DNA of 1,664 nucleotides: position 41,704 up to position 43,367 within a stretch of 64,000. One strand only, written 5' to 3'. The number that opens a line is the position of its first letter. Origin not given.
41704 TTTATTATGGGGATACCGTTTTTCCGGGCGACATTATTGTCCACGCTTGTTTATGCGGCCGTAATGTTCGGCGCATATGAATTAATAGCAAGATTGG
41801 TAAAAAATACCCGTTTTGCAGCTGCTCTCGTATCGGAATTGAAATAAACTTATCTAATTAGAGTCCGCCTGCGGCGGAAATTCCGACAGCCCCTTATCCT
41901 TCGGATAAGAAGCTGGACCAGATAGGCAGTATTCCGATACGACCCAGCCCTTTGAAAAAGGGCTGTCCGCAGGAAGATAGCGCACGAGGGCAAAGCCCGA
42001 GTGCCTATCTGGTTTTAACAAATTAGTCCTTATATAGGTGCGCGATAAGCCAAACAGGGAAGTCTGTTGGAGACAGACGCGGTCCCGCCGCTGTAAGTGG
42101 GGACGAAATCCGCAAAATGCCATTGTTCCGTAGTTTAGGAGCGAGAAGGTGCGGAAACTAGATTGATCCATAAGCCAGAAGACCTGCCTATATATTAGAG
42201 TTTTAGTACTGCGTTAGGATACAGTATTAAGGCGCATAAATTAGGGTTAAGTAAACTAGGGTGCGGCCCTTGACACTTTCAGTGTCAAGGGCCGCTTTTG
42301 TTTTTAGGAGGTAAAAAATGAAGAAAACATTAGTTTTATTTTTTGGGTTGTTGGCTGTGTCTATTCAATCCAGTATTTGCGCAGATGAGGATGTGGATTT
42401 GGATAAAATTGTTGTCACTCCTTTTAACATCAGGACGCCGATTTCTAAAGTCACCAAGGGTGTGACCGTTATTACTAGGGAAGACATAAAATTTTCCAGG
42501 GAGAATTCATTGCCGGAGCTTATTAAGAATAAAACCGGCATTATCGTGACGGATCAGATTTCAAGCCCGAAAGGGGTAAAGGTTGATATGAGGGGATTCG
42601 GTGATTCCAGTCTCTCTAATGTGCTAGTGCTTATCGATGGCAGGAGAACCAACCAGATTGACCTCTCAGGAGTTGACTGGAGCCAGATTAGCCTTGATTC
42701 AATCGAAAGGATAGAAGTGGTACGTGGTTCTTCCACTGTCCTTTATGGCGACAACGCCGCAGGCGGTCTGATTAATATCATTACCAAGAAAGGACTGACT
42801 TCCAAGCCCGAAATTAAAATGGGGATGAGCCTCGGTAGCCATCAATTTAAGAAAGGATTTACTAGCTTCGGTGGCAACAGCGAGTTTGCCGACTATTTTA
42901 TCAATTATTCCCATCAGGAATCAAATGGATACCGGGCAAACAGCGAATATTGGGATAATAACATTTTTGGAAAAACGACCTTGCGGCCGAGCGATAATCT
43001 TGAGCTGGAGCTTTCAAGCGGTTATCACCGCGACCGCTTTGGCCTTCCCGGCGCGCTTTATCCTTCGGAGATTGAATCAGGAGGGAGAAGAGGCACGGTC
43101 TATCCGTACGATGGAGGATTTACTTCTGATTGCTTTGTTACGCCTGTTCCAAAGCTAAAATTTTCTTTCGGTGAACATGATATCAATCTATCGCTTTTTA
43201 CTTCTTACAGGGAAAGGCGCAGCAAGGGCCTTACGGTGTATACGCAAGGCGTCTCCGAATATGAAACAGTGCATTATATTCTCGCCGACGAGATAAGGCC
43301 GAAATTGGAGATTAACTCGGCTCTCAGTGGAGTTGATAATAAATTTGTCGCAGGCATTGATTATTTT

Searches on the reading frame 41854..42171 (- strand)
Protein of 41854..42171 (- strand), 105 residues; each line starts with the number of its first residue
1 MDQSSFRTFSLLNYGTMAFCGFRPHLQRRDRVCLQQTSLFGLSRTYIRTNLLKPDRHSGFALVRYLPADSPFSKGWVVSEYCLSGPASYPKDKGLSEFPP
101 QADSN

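Call 7: search_protein_families(library=pfam, proteins=[window:41854-42171:-], max_evalue=0.01)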
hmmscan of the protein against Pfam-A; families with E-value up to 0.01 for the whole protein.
window:41854-42171:- (105 aa): 0 families

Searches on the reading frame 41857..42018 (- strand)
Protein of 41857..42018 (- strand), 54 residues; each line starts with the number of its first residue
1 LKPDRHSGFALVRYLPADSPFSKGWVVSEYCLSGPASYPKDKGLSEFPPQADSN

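Call 70: search_protein_representatives(protein=window:41857-42018:-)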
Query: 54 residues. Proteins with E-value up to 0.001 (for the whole library): 5; up to 1e-10: 0; up to 1e-30: 0. The best 5 are listed.
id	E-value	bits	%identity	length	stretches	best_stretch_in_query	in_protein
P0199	5.3e-07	45.7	35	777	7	16-45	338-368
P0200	5.8e-07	45.6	46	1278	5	15-34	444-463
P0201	1.2e-05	41.4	27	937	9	16-45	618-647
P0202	8.8e-04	35.6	42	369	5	16-44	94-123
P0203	9.5e-04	35.5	40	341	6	2-30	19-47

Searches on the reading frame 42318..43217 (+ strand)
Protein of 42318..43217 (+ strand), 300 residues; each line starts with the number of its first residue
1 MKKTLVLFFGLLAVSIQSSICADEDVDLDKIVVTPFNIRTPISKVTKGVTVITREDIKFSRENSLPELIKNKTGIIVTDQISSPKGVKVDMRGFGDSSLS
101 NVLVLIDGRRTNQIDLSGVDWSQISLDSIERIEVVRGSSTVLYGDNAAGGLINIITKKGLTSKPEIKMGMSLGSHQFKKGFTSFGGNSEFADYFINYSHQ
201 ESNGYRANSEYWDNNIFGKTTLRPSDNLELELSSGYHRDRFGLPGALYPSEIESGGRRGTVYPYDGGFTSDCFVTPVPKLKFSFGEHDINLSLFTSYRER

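Call 33: find_homologous_proteins(query=window:42318-43217:+, max_evalue=1e-40)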
Query window:42318-43217:+ (300 aa): 78 proteins with E <= 1e-40 among 1501 candidates.
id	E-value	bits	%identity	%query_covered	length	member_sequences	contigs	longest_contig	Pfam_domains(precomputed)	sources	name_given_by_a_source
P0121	5.5e-93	329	54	99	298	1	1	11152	PF07715.21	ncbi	ncbi:MAG: TonB-dependent receptor plug domain-containing protein, partial [Candidatus Omnitrophota b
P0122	4.0e-67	244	47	86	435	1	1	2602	PF07715.21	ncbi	-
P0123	6.8e-66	240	47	83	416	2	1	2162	PF07715.21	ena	-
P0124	3.1e-65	238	44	88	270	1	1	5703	PF07715.21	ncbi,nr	ncbi:MAG: TonB-dependent receptor plug domain-containing protein, partial [Candidatus Omnitrophica b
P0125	1.1e-62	230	42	92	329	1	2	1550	PF07715.21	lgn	-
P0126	2.2e-59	219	41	89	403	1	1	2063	PF07715.21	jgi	jgi:iron complex outermembrane receptor protein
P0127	5.6e-59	218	44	92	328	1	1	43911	PF07715.21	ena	-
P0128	1.7e-58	216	46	83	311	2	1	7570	PF07715.21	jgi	jgi:iron complex outermembrane receptor protein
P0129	2.4e-58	216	44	78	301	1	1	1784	PF07715.21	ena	-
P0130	9.1e-58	214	41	90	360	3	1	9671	PF07715.21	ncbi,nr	ncbi:MAG: TonB-dependent receptor plug domain-containing protein, partial [Candidatus Omnitrophica b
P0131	9.9e-58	214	44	83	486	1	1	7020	PF07715.21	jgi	-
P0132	1.5e-57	213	43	100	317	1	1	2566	PF07715.21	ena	-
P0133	7.1e-57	211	43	98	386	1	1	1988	PF07715.21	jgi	jgi:iron complex outermembrane receptor protein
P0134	7.8e-57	211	44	90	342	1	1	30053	PF07715.21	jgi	jgi:iron complex outermembrane recepter protein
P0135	1.5e-56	210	42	90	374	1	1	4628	PF07715.21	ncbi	ncbi:MAG: TonB-dependent receptor plug domain-containing protein, partial [Desulfatiglandaceae bacte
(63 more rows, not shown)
